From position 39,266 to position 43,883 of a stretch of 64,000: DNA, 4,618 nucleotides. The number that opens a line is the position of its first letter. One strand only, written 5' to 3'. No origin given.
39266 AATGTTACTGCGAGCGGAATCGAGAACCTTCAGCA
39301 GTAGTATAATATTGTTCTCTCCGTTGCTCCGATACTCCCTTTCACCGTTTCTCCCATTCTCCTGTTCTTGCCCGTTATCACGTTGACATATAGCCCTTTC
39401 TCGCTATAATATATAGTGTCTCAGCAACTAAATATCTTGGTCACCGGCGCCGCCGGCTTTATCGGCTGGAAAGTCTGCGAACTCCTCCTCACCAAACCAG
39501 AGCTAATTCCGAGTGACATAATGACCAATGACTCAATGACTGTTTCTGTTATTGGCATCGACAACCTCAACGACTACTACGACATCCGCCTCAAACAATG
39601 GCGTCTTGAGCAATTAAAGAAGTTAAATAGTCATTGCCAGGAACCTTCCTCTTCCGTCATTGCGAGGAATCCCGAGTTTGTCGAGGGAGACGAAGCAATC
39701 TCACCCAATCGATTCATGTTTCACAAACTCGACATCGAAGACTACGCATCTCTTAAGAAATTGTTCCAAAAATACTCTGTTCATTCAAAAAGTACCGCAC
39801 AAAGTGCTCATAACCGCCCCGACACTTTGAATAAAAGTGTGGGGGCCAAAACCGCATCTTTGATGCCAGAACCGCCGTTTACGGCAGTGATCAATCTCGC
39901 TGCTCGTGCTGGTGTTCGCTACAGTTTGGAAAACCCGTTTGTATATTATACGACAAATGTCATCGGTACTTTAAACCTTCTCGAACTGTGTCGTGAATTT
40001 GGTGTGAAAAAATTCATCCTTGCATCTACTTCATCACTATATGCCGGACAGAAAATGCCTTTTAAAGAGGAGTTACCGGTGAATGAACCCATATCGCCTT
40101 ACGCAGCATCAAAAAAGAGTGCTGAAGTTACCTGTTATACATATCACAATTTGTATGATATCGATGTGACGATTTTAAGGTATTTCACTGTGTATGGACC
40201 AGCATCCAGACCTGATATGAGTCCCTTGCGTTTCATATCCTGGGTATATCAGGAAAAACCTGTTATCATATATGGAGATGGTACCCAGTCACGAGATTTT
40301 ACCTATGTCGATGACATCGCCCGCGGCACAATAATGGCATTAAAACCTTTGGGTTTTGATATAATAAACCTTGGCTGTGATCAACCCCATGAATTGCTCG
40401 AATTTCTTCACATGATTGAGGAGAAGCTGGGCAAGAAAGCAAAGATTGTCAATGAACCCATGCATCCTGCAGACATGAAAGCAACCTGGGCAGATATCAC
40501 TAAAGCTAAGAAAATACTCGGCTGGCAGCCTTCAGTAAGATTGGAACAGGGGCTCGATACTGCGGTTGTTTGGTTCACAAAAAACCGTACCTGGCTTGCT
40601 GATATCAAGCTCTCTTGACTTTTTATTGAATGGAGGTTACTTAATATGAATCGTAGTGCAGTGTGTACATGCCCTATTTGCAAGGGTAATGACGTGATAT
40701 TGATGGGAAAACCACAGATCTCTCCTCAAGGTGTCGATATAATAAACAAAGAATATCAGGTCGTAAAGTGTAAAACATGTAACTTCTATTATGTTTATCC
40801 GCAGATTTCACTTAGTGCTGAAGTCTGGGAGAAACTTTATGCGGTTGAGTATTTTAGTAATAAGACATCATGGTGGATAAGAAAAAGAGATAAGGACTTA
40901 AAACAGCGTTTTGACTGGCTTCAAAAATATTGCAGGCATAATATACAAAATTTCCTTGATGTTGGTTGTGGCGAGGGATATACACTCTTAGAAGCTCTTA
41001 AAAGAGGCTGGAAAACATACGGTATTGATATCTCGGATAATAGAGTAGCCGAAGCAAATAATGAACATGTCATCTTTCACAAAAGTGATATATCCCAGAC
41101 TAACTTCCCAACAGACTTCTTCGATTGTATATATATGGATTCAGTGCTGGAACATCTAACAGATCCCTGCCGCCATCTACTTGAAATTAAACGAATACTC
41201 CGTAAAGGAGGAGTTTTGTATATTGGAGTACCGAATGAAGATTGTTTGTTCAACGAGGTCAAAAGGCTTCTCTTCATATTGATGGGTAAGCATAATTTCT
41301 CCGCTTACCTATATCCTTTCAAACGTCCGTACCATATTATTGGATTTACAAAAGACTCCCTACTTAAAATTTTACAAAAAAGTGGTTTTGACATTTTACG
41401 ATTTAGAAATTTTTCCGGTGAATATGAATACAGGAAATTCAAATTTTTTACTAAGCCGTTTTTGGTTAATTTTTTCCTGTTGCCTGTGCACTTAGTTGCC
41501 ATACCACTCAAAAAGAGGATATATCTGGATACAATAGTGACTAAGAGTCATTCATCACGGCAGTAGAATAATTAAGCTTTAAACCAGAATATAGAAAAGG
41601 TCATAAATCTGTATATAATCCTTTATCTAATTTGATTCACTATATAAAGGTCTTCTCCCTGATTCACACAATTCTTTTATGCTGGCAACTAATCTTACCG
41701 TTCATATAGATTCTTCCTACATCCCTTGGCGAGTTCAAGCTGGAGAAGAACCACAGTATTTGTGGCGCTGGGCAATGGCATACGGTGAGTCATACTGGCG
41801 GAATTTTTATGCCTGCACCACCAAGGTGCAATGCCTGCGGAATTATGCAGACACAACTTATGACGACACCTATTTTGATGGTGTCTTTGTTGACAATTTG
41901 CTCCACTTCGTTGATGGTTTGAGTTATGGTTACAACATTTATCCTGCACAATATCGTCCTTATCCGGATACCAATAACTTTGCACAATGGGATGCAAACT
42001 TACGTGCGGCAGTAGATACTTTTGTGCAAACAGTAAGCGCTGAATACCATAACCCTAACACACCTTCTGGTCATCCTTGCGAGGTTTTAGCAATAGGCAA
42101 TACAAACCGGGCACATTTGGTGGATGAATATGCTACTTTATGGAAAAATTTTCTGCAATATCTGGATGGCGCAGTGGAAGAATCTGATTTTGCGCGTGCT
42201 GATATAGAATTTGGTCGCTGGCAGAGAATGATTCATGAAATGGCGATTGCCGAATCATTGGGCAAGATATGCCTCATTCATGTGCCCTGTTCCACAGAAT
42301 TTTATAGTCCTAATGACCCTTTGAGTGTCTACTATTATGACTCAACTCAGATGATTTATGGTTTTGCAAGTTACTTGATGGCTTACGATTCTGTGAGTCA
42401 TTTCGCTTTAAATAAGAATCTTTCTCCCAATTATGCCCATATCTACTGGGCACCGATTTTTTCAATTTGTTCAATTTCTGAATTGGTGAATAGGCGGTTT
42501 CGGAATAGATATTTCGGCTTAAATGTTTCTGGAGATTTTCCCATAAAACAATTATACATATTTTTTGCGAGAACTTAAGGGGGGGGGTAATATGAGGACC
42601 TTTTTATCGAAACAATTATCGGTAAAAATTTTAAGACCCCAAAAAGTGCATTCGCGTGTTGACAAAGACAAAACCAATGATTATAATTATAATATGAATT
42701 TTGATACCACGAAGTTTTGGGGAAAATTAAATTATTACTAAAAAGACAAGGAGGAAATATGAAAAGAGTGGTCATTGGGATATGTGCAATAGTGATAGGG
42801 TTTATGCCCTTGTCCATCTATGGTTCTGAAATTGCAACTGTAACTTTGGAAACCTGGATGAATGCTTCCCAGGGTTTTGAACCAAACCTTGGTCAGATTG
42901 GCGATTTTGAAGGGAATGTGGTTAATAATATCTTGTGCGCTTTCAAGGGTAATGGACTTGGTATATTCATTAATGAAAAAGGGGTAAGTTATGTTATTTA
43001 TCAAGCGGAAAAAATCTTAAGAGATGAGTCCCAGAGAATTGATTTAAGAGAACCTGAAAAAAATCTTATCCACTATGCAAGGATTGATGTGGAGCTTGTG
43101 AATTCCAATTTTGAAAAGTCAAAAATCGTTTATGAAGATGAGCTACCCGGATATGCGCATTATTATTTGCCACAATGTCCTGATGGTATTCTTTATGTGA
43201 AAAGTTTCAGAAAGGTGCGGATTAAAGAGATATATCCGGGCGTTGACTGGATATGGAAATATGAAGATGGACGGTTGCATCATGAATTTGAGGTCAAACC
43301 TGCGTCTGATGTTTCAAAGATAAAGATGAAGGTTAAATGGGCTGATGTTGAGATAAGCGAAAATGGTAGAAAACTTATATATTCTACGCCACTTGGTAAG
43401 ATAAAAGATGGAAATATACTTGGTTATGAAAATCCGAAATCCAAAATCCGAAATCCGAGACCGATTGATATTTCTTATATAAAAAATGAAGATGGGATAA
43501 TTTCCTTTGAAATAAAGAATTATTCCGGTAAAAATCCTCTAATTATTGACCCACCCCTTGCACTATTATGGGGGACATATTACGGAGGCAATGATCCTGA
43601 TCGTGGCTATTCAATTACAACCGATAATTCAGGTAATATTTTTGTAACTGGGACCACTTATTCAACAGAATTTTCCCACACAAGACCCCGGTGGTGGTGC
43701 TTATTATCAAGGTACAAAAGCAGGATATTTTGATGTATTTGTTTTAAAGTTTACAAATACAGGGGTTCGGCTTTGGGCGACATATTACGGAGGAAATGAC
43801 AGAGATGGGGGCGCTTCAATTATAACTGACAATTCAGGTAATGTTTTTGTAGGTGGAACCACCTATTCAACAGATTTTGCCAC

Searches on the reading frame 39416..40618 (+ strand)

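Call 55: search_protein_families(library=pfam, proteins=[window:39416-40618:+])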
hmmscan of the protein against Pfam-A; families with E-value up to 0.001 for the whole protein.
window:39416-40618:+ (400 aa): 6 families
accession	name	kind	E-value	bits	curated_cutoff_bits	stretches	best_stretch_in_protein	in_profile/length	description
PF16363.11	GDP_Man_Dehyd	-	1.7e-52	179.4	27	1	151-381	72-330/332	GDP-mannose 4,6 dehydratase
PF01370.27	Epimerase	-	1.4e-49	169.1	20.9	1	138-320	48-240/240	NAD dependent epimerase/dehydratase family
PF01073.25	3Beta_HSD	-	5.4e-15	55.6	22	1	158-312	70-232/280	3-beta hydroxysteroid dehydrogenase/isomerase family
PF04321.23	RmlD_sub_bind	-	1.5e-09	37.8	27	1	137-310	34-198/287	RmlD substrate binding domain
PF07993.18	NAD_binding_4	-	4.3e-09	36.3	20.1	1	156-264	90-211/258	Male sterility protein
PF02719.21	Polysacc_synt_2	-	2.5e-08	33.9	20.2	1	150-206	73-129/293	Polysaccharide biosynthesis protein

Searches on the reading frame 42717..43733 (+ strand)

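Call 55: search_protein_families(library=pfam, proteins=[window:42717-43733:+])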
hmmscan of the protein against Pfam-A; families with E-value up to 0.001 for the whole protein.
window:42717-43733:+ (338 aa): 2 families
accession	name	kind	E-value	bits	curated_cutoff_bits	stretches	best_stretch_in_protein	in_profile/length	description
PF25778.1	DUF7948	-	7.4e-38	131.2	27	1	54-279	1-213/214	Domain of unknown function (DUF7948)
PF06739.17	SBBP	-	1.1e-07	32.1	20.5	1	285-319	2-37/38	Beta-propeller repeat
